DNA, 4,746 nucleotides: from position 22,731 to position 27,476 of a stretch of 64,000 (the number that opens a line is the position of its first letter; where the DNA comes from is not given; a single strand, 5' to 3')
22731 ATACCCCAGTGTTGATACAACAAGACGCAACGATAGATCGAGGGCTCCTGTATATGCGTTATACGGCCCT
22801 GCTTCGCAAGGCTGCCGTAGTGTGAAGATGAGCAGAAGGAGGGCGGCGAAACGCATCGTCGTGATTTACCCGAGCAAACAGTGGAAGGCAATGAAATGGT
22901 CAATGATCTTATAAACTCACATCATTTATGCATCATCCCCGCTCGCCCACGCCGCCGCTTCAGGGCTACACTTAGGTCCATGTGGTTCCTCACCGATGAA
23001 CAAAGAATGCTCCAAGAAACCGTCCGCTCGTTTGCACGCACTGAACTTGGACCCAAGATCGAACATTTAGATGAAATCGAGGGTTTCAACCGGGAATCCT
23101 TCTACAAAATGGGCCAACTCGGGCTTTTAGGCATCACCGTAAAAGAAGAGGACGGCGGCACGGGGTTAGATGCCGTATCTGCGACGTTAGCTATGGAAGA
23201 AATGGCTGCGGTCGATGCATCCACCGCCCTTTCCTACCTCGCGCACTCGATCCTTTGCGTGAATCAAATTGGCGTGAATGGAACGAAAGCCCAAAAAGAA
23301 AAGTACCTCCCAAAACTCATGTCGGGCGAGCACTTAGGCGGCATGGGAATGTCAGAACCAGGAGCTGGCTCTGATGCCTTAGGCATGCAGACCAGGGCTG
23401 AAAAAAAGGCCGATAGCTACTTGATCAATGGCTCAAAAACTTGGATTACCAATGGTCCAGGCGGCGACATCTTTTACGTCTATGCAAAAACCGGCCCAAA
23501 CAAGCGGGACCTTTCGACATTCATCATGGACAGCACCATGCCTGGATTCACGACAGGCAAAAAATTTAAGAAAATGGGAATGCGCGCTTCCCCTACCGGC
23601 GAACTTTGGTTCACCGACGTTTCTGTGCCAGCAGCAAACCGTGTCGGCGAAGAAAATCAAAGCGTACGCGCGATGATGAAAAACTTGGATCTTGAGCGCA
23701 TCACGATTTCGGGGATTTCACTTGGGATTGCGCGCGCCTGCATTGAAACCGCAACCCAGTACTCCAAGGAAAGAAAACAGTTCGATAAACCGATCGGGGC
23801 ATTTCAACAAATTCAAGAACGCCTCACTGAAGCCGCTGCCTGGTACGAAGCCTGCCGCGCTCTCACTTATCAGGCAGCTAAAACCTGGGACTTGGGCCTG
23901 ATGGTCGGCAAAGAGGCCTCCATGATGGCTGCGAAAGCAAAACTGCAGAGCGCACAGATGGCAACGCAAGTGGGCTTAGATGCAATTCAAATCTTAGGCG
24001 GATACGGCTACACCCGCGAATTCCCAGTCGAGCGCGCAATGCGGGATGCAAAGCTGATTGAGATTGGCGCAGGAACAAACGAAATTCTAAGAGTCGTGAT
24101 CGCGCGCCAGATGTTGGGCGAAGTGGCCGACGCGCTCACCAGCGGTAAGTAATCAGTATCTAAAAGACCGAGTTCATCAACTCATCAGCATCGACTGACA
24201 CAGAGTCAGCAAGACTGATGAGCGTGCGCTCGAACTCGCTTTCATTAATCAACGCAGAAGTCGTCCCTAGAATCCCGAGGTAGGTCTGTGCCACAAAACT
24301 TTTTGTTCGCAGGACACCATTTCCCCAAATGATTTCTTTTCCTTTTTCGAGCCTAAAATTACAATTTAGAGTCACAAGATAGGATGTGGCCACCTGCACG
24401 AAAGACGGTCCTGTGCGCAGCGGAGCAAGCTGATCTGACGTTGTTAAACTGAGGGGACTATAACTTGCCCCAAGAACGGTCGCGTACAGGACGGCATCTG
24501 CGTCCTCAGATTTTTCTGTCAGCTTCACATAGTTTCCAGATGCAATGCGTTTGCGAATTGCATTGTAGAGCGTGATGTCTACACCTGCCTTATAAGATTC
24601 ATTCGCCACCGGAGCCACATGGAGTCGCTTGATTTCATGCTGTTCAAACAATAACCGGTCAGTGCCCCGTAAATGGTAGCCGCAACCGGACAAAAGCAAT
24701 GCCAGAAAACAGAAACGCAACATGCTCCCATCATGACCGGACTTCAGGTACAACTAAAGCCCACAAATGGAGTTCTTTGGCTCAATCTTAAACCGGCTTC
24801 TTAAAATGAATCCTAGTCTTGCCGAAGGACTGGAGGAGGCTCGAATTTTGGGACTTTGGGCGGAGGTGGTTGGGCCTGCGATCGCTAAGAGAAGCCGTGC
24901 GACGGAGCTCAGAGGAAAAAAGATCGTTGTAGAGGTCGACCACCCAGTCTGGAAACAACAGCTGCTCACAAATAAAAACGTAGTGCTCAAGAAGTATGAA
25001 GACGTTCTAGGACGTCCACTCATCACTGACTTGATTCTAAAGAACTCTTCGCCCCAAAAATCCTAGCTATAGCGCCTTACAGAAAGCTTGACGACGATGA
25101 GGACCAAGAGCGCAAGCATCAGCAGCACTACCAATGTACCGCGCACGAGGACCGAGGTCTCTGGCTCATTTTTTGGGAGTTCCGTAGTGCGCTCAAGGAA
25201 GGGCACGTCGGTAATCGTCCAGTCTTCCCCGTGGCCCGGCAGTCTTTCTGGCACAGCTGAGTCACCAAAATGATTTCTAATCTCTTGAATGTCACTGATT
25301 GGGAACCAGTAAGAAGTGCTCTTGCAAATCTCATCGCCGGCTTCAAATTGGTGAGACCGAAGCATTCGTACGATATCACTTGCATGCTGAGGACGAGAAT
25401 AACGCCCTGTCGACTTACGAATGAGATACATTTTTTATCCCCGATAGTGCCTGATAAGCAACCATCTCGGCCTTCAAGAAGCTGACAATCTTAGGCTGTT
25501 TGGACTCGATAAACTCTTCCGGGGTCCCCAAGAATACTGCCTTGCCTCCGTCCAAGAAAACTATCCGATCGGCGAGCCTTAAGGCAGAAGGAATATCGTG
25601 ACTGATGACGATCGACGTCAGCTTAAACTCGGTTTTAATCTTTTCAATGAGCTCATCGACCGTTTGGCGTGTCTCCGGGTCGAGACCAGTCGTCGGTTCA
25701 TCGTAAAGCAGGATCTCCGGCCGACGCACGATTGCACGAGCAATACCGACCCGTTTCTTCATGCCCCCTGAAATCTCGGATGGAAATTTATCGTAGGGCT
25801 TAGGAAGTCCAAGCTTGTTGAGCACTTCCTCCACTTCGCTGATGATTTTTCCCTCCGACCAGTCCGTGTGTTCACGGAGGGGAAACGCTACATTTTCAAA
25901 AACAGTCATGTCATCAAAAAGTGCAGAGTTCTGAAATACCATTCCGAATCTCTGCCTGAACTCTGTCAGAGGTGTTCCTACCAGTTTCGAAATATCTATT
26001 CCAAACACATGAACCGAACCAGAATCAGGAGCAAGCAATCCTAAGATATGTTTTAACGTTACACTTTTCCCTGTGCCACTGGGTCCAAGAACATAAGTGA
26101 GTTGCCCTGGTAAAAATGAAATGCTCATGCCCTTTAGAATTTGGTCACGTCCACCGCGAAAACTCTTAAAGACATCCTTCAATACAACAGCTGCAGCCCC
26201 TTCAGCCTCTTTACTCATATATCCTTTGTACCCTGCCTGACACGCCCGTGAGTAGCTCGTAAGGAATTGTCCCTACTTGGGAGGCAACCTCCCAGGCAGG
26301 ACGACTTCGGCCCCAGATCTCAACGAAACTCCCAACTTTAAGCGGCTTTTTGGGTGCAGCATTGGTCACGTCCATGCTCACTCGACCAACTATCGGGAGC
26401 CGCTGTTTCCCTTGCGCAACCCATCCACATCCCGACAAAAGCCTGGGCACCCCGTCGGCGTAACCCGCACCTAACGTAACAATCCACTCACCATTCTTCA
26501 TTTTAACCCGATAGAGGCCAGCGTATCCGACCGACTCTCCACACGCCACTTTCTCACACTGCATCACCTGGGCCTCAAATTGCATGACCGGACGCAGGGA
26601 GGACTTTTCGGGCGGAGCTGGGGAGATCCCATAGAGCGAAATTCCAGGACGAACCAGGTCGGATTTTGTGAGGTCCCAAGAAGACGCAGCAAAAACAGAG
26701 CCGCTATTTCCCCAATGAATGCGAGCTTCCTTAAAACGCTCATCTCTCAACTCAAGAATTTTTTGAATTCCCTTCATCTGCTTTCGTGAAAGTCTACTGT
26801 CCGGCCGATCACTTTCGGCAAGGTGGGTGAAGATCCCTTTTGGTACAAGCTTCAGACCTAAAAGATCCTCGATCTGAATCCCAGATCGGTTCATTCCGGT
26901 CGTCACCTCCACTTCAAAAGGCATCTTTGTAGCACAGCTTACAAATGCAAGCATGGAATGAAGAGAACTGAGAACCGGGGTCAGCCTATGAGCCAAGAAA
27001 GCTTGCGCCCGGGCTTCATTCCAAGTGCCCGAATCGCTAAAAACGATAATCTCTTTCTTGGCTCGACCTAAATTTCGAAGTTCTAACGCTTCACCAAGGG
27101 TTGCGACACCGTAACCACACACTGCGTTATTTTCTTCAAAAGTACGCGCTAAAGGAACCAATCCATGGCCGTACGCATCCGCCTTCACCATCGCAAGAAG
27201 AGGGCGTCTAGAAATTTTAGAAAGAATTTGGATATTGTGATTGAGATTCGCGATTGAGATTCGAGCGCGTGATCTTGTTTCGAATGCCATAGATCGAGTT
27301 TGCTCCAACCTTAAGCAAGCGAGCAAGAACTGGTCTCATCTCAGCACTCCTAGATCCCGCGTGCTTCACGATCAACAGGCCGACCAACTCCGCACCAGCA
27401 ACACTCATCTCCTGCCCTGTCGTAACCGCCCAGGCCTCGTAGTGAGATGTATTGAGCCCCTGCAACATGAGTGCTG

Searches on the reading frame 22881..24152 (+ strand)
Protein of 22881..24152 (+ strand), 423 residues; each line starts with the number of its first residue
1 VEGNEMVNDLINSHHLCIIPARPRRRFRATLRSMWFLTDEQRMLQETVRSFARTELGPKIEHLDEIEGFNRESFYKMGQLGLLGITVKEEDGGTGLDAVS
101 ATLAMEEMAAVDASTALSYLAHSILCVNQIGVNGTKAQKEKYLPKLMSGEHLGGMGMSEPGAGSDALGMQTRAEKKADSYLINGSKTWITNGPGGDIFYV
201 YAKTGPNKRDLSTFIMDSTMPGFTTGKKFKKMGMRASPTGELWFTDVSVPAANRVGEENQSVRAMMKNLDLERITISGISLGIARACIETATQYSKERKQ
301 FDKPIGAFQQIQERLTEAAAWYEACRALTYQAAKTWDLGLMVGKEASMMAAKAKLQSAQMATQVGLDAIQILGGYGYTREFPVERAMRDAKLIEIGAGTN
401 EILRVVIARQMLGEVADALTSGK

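Call 51: search_protein_families(library=pfam, proteins=[window:22881-24152:+], max_evalue=0.0001)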
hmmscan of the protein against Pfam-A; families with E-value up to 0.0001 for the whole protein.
window:22881-24152:+ (423 aa): 4 families
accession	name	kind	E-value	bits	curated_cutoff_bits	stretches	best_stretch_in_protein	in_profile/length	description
PF00441.29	Acyl-CoA_dh_1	-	5.4e-41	140.7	22.4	1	263-412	5-150/150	Acyl-CoA dehydrogenase, C-terminal domain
PF02771.21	Acyl-CoA_dh_N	-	2.1e-36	125.1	22.9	1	38-150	1-113/113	Acyl-CoA dehydrogenase, N-terminal domain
PF02770.24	Acyl-CoA_dh_M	-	5e-25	87.9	33.3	1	155-247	2-97/97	Acyl-CoA dehydrogenase, middle domain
PF08028.16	Acyl-CoA_dh_2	-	7e-17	62.4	22.7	1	275-396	2-129/134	Acyl-CoA dehydrogenase, C-terminal domain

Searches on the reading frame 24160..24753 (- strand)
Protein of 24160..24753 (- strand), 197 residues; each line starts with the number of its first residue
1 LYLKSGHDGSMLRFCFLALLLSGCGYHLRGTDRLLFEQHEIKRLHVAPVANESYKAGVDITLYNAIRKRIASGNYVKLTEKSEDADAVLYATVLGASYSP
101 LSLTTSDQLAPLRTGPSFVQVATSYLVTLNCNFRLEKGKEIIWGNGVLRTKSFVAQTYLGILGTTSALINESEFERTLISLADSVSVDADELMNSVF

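Call 51: search_protein_families(library=pfam, proteins=[window:24160-24753:-], max_evalue=0.0001)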
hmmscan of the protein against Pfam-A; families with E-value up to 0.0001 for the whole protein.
window:24160-24753:- (197 aa): 1 family
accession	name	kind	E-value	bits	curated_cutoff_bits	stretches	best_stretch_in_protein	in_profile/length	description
PF04390.17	LptE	-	8.2e-07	30.1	23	1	42-164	2-90/118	Lipopolysaccharide-assembly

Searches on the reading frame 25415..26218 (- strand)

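Call 51: search_protein_families(library=pfam, proteins=[window:25415-26218:-], max_evalue=0.0001)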
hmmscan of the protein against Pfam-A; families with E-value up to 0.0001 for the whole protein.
window:25415-26218:- (267 aa): 1 family
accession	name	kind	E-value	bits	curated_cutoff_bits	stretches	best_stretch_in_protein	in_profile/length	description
PF00005.33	ABC_tran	-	1e-33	117.3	25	1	28-177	1-137/137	ABC transporter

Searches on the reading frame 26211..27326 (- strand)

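Call 76: search_protein_families(library=pfam, proteins=[window:26211-27326:-], max_evalue=0.0001)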
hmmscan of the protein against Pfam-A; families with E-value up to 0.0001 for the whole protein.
window:26211-27326:- (371 aa): 2 families
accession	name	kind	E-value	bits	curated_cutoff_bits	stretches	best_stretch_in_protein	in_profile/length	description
PF01168.26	Ala_racemase_N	-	1.3e-41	143.2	24.1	1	23-236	1-220/220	Alanine racemase, N-terminal domain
PF00842.27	Ala_racemase_C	-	3.2e-29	101.5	25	1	247-370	1-127/127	Alanine racemase, C-terminal domain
